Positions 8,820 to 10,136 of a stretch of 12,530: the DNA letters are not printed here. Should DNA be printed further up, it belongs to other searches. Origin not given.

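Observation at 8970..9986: gp32-like SSB with conserved Zn-ligand spacing and an unusually long Ala/Ser-rich linker before the acidic tail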

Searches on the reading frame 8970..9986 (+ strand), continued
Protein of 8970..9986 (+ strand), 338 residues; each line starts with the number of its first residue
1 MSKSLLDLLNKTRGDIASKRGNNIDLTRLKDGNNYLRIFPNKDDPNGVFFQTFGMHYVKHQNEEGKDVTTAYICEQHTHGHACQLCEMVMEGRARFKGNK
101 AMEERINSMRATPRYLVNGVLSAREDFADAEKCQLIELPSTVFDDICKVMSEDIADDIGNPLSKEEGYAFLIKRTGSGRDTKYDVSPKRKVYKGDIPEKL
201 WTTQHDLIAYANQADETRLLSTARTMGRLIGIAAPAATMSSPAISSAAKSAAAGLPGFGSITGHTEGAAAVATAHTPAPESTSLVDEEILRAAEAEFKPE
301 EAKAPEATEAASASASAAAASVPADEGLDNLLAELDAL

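Call 35: find_related_loci(query=A1, collection=viral_contigs, flank=2500)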
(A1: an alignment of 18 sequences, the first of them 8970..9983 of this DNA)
Query A1 (338 aa) in viral_contigs; peptide patterns used: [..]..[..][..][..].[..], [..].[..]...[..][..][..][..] (x = any residue, [..] = any of these).
185 stretches matched a pattern; 122 encode a relative of the query (tblastn E <= 1e-3); the best 80 are kept; 80 distinct loci.
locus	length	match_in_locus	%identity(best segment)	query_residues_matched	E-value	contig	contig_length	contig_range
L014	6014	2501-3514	100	1-338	0e+0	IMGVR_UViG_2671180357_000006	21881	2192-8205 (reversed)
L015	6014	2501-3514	100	1-338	0e+0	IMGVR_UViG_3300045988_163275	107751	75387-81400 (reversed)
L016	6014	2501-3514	99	1-338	0e+0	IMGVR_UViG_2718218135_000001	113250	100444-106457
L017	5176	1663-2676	99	1-338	0e+0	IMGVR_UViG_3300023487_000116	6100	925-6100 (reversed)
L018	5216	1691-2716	97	1-338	0e+0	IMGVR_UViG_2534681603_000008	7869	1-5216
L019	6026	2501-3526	97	1-338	0e+0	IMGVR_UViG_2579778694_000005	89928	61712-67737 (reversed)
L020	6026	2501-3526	97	1-338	0e+0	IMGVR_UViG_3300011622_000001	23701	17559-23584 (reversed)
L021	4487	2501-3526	97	1-338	0e+0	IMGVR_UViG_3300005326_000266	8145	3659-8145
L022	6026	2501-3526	97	1-338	0e+0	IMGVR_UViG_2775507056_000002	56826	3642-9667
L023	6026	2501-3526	97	1-338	0e+0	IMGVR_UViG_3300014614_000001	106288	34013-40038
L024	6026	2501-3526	97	1-338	0e+0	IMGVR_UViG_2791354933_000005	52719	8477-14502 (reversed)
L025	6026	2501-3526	97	1-338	0e+0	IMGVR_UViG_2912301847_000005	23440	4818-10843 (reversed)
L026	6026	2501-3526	97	1-338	0e+0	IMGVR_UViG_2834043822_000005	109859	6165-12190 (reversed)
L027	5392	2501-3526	97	1-338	0e+0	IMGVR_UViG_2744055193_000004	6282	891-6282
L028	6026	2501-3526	96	1-338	0e+0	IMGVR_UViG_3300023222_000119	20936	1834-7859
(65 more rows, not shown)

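Call 36: find_related_loci(query=A1, collection=genome_contigs, flank=2500)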
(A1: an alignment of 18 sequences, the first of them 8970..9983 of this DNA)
Query A1 (338 aa) in genome_contigs; peptide patterns used: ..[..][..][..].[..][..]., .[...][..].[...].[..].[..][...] (x = any residue, [..] = any of these).
104 stretches matched a pattern; 9 encode a relative of the query (tblastn E <= 1e-3); 9 distinct loci.
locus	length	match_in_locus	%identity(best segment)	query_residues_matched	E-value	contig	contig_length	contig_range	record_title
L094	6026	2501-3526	97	1-338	0e+0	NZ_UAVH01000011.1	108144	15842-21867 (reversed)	Yersinia pestis strain NCTC5923, whole genome shotgun sequence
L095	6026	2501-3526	97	1-338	0e+0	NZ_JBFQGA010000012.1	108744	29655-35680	Kluyvera sp. STS39-E contig00012, whole genome shotgun sequence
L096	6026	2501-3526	97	1-338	0e+0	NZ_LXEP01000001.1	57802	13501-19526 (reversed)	Buttiauxella gaviniae ATCC 51604 Sequence00001, whole genome shotgun sequence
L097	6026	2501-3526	96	1-338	0e+0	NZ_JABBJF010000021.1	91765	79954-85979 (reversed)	Kluyvera sichuanensis strain 090646 contig00021, whole genome shotgun sequence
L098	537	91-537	98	1-149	2e-114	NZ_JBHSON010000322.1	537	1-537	Actinomadura rugatobispora strain JCM 3366 idba_K_17_124_22_564, whole genome shotgun sequence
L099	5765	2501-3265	48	1-258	1e-75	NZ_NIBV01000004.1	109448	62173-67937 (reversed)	Xenorhabdus szentirmaii DSM 16338 Xsze_4, whole genome shotgun sequence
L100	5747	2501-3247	46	4-258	9e-75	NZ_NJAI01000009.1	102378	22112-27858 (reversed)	Xenorhabdus hominickii strain DSM 17903 Xhom_9, whole genome shotgun sequence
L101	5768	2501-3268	46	4-260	4e-68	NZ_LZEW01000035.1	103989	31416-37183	Morganella psychrotolerans strain DSM 17886 CFSAN046807_c_P101_9, whole genome shotgun sequence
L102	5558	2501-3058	35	4-192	2e-30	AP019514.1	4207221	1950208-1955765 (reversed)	Halomonas sulfidaeris ATCC BAA-803 DNA, complete genome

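Call 53: search_protein_families(library=ncbifam, proteins=[window:8970-9986:+], max_evalue=0.01)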
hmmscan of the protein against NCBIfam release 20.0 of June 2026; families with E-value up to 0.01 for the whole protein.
window:8970-9986:+ (338 aa): 0 families

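Call 55: predict_structure(alignment_id=A1)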
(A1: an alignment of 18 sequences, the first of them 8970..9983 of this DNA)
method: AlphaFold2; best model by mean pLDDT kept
length: 338 residues; sequences in the alignment: 18
mean_pLDDT: 70.0   pTM: 0.58
mean pLDDT of the five models: 70.0, 69.5, 66.4, 62.0, 60.0
residues with pLDDT >= 90: 59; 70-90: 159; 50-70: 28; < 50: 92
segments of 3 or more residues with pLDDT < 50: 16-23, 238-286, 293-324
pLDDT, mean of each block of 10 residues (from residue 1): 65 53 67 93 76 85 82 83 87 91 87 89 88 89 92 89 90 87 91 86 84 75 86 62 29 30 29 32 47 40 32 32 55 78
secondary structure, 60 per line:
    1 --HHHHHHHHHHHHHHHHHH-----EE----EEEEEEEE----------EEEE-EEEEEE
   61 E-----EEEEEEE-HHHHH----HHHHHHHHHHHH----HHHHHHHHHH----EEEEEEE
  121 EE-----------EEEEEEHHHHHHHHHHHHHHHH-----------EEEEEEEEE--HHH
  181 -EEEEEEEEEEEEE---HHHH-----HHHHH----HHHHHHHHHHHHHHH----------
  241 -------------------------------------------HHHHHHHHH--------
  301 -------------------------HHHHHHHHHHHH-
elements in order: H3-20 E32-39 E50-53 E55-61 E67-73 H75-79 H84-95 H100-109 E114-122 E134-139 H140-155 E167-175 E182-194 H198-201 H207-211 H216-230 H284-292 H326-337

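Call 57: fold_search(model_id=the predicted structure, library=pdb)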
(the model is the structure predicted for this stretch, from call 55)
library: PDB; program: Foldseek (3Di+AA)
matches with E <= 10: 333; with E <= 0.001: 6
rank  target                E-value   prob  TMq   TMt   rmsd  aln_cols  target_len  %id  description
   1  2a1k_A                2.0e-06  1.00  0.44  0.65   4.7       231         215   16  RB69 single-stranded DNA binding protein core domain (released 2006-05-09)
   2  2a1k_B                2.5e-06  1.00  0.40  0.59   4.5       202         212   18  RB69 single-stranded DNA binding protein core domain (released 2006-05-09)
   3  8gme_A                9.0e-06  1.00  0.39  0.50   6.1       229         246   15  Crystal structure of the gp32-Dda-dT17 complex (released 2023-06-28)
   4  1gpc                  1.7e-05  1.00  0.36  0.53  11.3       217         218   16  CORE GP32, DNA-BINDING PROTEIN (released 1995-10-15)
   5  8gme_B                2.0e-04  1.00  0.34  0.45   5.7       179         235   18  Crystal structure of the gp32-Dda-dT17 complex (released 2023-06-28)
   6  2atq_B                6.7e-04  1.00  0.36  0.53   5.8       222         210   14  RB69 single-stranded DNA binding protein-DNA polymerase fusion (released 2006-05-09)
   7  2dqn_B                1.2e-01  0.03  0.09  0.08  21.8       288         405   12  Structure of tRNA-Dependent Amidotransferase GatCAB complexed with Asn (released 2006-07-18)
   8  7adi_A                1.6e-01  0.08  0.11  0.13  17.8       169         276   12  KirBac3.1 W46R: role of a highly conserved tryptophan at the membrane-water interface of Kir channel (released 2022-01-12)
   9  1xl4_B                3.7e-01  0.08  0.13  0.15  16.5       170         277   11  Intermediate gating structure 1 of the inwardly rectifying K+ channel KirBac3.1 (released 2004-12-07)
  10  1xl4_A                4.1e-01  0.06  0.11  0.12  16.9       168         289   13  Intermediate gating structure 1 of the inwardly rectifying K+ channel KirBac3.1 (released 2004-12-07)
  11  2wlj_B                4.1e-01  0.05  0.10  0.11  16.6       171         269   12  Potassium channel from Magnetospirillum magnetotacticum (released 2010-06-09)
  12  3ex7_E                4.1e-01  0.04  0.08  0.16  18.8       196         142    7  The crystal structure of EJC in its transition state (released 2008-12-09)
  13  9b8s_A                4.6e-01  0.07  0.13  0.05  20.5       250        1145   10  Human polymerase epsilon bound to PCNA and DNA in the nucleotide exchange state (released 2024-09-11)
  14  2wlm_A                5.2e-01  0.07  0.11  0.13   9.4       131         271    9  POTASSIUM CHANNEL FROM MAGNETOSPIRILLUM MAGNETOTACTICUM (released 2010-06-09)
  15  5e6i_I                5.5e-01  0.01  0.08  0.08  19.9       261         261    6  Crystal structure of TCR PF8 in complex with flu MP(58-66) epitope presented by HLA-A2 (released 2016-10-19)
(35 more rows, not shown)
